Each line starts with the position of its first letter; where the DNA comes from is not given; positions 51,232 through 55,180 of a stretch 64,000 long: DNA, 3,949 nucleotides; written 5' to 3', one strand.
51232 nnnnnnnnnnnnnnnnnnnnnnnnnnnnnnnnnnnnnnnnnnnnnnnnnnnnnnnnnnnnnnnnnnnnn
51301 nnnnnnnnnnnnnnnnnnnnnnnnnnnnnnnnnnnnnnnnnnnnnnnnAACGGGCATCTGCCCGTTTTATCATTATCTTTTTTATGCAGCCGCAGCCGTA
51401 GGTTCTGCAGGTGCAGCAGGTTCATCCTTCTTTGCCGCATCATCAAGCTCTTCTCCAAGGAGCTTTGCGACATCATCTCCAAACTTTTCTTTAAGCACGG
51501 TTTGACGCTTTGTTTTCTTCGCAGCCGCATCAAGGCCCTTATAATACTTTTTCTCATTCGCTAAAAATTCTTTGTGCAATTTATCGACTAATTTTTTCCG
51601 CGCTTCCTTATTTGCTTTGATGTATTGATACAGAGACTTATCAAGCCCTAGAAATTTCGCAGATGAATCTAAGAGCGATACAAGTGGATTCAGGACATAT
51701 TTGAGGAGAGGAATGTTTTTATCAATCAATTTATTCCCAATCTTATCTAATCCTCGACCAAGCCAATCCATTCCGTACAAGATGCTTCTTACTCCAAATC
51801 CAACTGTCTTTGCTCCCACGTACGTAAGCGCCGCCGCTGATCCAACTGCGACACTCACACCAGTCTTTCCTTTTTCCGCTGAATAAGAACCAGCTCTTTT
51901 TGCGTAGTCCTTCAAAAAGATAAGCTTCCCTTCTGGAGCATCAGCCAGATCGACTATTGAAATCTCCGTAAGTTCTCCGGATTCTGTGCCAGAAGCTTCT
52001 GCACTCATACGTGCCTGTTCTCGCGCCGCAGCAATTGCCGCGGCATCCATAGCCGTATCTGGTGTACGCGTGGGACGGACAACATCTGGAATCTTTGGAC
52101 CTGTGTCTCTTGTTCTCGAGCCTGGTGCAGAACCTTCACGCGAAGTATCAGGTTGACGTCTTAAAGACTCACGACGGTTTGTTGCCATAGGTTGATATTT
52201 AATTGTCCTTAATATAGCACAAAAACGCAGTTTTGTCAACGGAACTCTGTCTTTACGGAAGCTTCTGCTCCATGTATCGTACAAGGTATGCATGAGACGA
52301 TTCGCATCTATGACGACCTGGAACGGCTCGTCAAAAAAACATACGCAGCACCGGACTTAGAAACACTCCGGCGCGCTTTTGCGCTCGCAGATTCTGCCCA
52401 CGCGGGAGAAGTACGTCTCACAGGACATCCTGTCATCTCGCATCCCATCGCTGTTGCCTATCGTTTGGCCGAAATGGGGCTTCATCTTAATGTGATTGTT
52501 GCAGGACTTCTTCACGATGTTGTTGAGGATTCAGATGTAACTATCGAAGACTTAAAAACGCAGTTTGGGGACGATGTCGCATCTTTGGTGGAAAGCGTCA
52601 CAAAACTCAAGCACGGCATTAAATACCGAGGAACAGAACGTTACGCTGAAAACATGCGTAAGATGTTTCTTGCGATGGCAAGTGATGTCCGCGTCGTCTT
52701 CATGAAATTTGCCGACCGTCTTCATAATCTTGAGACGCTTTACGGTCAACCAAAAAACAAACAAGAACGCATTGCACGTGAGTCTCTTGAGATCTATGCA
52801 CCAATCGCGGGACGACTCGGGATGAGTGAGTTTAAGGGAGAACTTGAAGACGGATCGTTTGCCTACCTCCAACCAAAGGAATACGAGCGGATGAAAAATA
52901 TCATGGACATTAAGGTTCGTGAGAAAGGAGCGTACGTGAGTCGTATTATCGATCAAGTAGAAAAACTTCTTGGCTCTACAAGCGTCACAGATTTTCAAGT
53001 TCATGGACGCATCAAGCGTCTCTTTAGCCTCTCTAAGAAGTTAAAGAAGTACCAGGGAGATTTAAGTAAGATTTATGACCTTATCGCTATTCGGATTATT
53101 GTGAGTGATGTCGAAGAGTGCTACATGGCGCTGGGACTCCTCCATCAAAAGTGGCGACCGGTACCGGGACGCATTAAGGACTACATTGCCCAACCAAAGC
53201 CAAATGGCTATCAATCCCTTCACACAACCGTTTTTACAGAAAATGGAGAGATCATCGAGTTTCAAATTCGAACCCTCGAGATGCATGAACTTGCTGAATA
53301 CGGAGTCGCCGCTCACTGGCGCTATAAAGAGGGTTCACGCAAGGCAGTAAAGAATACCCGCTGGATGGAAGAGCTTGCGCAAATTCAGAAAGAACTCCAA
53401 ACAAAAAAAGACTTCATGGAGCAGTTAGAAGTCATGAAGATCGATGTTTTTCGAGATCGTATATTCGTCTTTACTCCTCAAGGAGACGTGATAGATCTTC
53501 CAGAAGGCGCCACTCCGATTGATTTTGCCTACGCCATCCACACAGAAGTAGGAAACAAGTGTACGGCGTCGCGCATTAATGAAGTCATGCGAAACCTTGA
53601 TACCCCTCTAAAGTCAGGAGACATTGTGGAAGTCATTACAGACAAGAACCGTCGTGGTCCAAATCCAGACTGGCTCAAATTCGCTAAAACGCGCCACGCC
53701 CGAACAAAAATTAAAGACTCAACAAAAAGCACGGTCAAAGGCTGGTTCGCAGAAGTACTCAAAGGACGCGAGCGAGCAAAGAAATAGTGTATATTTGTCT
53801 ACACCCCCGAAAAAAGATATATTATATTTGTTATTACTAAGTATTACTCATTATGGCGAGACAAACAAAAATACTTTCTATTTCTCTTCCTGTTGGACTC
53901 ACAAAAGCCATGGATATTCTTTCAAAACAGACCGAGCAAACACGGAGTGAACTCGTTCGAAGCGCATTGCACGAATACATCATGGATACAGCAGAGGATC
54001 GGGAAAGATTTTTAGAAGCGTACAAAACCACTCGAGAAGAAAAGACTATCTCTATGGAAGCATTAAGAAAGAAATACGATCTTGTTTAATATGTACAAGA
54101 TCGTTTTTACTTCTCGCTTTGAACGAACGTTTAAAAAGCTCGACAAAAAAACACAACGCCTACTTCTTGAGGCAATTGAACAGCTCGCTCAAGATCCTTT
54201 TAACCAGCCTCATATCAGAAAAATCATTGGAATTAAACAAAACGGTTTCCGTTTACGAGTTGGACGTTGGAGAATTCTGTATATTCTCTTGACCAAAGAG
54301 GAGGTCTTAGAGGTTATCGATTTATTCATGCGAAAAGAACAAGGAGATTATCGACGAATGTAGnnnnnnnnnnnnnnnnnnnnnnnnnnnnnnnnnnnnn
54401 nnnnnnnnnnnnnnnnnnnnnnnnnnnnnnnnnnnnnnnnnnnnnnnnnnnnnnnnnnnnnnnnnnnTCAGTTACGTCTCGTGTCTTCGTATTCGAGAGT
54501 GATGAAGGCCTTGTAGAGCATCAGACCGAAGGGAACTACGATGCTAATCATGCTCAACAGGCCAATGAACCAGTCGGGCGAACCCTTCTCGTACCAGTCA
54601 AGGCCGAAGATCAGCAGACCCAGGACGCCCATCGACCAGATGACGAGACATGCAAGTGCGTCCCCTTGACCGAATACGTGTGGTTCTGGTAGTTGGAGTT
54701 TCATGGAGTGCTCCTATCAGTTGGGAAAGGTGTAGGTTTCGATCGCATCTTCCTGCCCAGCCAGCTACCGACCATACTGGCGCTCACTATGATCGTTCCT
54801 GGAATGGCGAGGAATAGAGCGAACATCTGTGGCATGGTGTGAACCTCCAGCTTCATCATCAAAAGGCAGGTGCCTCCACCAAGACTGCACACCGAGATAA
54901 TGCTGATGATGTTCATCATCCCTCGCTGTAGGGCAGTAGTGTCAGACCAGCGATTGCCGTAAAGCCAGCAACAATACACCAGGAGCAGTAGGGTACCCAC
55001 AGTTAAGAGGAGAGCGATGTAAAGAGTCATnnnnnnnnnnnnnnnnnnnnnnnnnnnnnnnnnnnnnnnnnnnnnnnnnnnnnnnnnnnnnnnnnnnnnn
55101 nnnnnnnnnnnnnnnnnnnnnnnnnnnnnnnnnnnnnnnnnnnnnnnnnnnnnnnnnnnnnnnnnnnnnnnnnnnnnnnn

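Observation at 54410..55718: High-GC three-gene cassette of unknown function next to a RelE/ParE-RHH toxin-antitoxin pair and parAB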

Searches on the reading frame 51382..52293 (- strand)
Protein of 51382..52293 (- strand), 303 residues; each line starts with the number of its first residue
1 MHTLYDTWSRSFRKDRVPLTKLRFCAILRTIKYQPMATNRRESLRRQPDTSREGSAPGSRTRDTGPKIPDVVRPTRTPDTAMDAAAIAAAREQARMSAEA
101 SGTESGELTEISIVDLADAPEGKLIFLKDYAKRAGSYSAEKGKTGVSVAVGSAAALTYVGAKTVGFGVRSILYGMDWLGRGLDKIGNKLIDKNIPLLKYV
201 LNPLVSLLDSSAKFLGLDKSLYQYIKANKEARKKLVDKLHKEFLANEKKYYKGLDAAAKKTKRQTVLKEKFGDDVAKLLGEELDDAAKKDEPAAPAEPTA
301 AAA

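Call 5: search_protein_families(library=pfam, proteins=[window:51382-52293:-], max_evalue=1)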
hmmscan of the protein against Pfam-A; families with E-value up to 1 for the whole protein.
window:51382-52293:- (303 aa): 3 families
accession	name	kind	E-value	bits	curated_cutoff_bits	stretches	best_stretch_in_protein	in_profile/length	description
PF04402.19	SIMPL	-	0.0089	16.7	25.2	1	81-118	128-165/205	Protein of unknown function (DUF541)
PF21623.3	HK_sensor_dom_bact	-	0.029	14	27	1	207-252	24-68/253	Bacterial histidine kinase, sensor domain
PF21845.1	DUF6904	-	0.23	11.7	27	1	217-264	172-218/238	Domain of unknown function (DUF6904)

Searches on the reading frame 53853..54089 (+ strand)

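Call 5: search_protein_families(library=pfam, proteins=[window:53853-54089:+], max_evalue=1)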
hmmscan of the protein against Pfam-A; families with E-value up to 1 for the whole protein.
window:53853-54089:+ (78 aa): 4 families
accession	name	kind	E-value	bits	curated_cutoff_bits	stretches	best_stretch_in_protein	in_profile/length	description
PF01402.27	RHH_1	-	1.8e-05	25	20.5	1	8-43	2-37/39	Ribbon-helix-helix protein, copG family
PF19807.5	DUF6290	-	0.0026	18.3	27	1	9-74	5-71/72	Family of unknown function (DUF6290)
PF12651.13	RHH_3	-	0.0057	17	21.6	1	9-43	6-40/44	Ribbon-helix-helix domain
PF07878.17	RHH_5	-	0.022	14.9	26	1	9-42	5-38/43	CopG-like RHH_1 or ribbon-helix-helix domain, RHH_5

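Call 6: search_protein_families(library=padloc, proteins=[window:53853-54089:+], max_evalue=1)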
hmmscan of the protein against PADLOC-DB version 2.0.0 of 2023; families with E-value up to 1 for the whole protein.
window:53853-54089:+ (78 aa): 0 families

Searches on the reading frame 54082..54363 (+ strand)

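Call 5: search_protein_families(library=pfam, proteins=[window:54082-54363:+], max_evalue=1)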
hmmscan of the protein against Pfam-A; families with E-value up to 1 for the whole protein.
window:54082-54363:+ (93 aa): 3 families
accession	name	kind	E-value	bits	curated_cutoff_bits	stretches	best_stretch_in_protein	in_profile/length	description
PF05016.21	ParE_toxin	-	6.4e-09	36.7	23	1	7-87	1-88/89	ParE toxin of type II toxin-antitoxin system, parDE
PF15781.12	ParE-like_toxin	-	0.00092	19.6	28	1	8-78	2-73/87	ParE-like toxin of type II bacterial toxin-antitoxin system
PF05973.20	Gp49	-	0.0013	19.2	23.9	1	16-75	2-64/90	Phage derived protein Gp49-like (DUF891)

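Call 6: search_protein_families(library=padloc, proteins=[window:54082-54363:+], max_evalue=1)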
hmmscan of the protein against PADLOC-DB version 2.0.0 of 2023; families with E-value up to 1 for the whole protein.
window:54082-54363:+ (93 aa): 1 family
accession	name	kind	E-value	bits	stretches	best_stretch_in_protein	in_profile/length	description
PDLC00125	GajB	-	0.011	12.5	1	3-59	397-452/669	UrvD helicase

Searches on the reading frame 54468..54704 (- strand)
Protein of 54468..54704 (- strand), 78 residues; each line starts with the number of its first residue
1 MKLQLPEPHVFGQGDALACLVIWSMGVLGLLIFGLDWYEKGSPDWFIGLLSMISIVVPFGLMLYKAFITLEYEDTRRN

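Call 5: search_protein_families(library=pfam, proteins=[window:54468-54704:-], max_evalue=1)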
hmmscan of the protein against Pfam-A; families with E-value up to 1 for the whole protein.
window:54468-54704:- (78 aa): 2 families
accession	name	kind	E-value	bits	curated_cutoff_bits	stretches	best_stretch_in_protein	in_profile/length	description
PF11346.13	DUF3149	-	0.061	13.3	23.2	1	47-64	9-26/40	Protein of unknown function (DUF3149)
PF17255.8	EbsA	-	0.12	13.1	25.9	1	13-67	9-62/133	EbsA-like protein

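Call 6: search_protein_families(library=padloc, proteins=[window:54468-54704:-], max_evalue=1)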
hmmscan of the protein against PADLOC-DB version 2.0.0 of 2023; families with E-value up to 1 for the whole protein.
window:54468-54704:- (78 aa): 0 families

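Call 10: search_protein_families(library=ncbifam, proteins=[window:54468-54704:-], max_evalue=1)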
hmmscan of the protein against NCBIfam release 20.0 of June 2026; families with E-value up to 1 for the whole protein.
window:54468-54704:- (78 aa): 0 families

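Call 11: search_protein_families(library=phrogs, proteins=[window:54468-54704:-], max_evalue=1)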
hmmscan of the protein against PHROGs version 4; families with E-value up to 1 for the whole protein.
window:54468-54704:- (78 aa): 1 family
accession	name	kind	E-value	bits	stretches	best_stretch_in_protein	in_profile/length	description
phrog_18360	-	unknown function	0.018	15.9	1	46-65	8-27/52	-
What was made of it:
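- Checked: None of the three matches Pfam, NCBIfam, PHROGs or PADLOC (calls 5, 6, 10, 11).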

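Call 69: find_encoding_contigs(protein=window:54468-54704:-, flank=6000, max_places=6)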
Protein window:54468-54704:- (78 aa): 3 contigs read that carry it; 2 places shown.
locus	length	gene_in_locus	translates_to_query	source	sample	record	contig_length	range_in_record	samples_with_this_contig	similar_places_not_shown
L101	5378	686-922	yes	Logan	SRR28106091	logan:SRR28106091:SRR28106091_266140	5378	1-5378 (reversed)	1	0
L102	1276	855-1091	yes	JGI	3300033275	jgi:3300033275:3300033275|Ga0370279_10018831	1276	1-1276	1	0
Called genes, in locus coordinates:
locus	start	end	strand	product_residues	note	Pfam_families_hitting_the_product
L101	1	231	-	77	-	?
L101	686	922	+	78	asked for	-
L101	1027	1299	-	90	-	PF05016:ParE_toxin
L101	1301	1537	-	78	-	PF01402:RHH_1 (weak)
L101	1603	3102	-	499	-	PF13328:HD_4, PF01966:HD, PF04607:RelA_SpoT, PF02824:TGS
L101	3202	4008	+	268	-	-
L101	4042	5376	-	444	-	?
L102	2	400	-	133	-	?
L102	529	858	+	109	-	-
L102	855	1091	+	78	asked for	-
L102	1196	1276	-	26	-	?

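Call 88: search_dna_similar(query=window:54468-54704:-, collection=phages, mode=protein, max_evalue=0.1)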
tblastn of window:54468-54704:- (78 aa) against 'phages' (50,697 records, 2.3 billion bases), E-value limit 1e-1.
No match.
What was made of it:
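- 54468..54704 (-): Gene 3 (ORF78, NCBI HQ487_03905), an orphan small membrane protein with 2 predicted TM segments. Its ATG overlaps the stop of gene 2 (ATGA). No phage match (call 88).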

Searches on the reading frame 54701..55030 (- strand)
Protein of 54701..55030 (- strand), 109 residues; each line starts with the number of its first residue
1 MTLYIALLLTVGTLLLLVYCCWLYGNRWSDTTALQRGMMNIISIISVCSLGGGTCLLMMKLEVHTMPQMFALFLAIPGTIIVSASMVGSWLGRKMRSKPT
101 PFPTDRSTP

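Call 5: search_protein_families(library=pfam, proteins=[window:54701-55030:-], max_evalue=1)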
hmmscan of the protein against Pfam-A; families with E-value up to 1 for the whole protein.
window:54701-55030:- (109 aa): 0 families

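Call 6: search_protein_families(library=padloc, proteins=[window:54701-55030:-], max_evalue=1)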
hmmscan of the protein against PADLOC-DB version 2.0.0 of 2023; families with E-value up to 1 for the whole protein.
window:54701-55030:- (109 aa): 0 families

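Call 10: search_protein_families(library=ncbifam, proteins=[window:54701-55030:-], max_evalue=1)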
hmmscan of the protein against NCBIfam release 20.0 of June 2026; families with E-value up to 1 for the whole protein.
window:54701-55030:- (109 aa): 1 family
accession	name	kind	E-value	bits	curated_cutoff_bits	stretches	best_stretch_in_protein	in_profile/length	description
NF008432.0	PRK11272.1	equivalog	0.059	12.6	270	1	13-71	155-213/294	drug/metabolite exporter YedA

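Call 11: search_protein_families(library=phrogs, proteins=[window:54701-55030:-], max_evalue=1)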
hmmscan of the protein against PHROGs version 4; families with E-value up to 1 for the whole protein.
window:54701-55030:- (109 aa): 2 families
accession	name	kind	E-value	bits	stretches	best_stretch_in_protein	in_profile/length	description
phrog_12460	-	unknown function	0.2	13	1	62-101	12-53/78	-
phrog_14296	-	DNA, RNA and nucleotide metabolism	0.26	11.2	1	42-95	27-77/417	DNA primase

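Call 37: find_homologous_proteins(query=window:54701-55030:-, max_evalue=0.1)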
Query window:54701-55030:- (109 aa): 1 proteins with E <= 0.1 among 5 candidates.
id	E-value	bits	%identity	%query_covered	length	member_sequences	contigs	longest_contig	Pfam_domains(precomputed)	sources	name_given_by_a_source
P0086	5.5e-39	150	100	66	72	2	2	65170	-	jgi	-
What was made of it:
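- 54701..55030 (-): Gene 2 (ORF109), an orphan small membrane protein with 3 predicted TM segments. GGAG lies 6 nt before the ATG, and the ATG is 11 nt after the gene 1 stop. The only database match is itself (call 37).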

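Call 68: list_cluster_members(proteins=[P0001, window:54701-55030:-, window:54468-54704:-, P0086, window:54082-54363:+, window:53853-54089:+])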
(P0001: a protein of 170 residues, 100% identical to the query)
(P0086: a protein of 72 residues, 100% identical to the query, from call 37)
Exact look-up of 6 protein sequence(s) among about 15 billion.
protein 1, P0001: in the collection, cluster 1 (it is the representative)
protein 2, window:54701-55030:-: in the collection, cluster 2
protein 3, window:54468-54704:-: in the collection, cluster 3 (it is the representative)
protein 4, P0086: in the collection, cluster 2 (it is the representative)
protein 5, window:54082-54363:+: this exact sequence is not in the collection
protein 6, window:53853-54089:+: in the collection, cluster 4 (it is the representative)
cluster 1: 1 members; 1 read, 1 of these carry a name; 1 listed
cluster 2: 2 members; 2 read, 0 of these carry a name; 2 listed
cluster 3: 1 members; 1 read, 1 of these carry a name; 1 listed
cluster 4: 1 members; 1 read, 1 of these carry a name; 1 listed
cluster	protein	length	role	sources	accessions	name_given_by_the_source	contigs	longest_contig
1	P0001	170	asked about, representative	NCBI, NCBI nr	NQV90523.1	hypothetical protein HQ487_03910 [Candidatus Uhrbacteria bacterium] | hypothetical protein [Candidatus Uhrbacteria bacterium]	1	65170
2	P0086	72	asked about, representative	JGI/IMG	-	-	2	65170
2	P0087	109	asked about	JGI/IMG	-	-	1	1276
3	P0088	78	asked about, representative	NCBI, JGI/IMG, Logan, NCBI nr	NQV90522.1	hypothetical protein HQ487_03905 [Candidatus Uhrbacteria bacterium] | hypothetical protein [Candidatus Uhrbacteria bacterium]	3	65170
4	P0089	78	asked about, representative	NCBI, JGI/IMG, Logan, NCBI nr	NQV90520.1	ribbon-helix-helix protein, CopG family [Candidatus Uhrbacteria bacterium]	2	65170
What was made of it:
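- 54468..54704 (-): Singleton cluster (call 68).
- Checked: PGAP annotates ORF78 but not ORF109 (call 68).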

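Call 87: search_dna_similar(query=window:54701-55030:-, collection=phages, mode=protein, max_evalue=0.1)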
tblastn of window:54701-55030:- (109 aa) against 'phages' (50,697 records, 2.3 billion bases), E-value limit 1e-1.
No match.
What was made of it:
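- Orphan status of genes 2 and 3: calls 37, 68, 87, 88.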
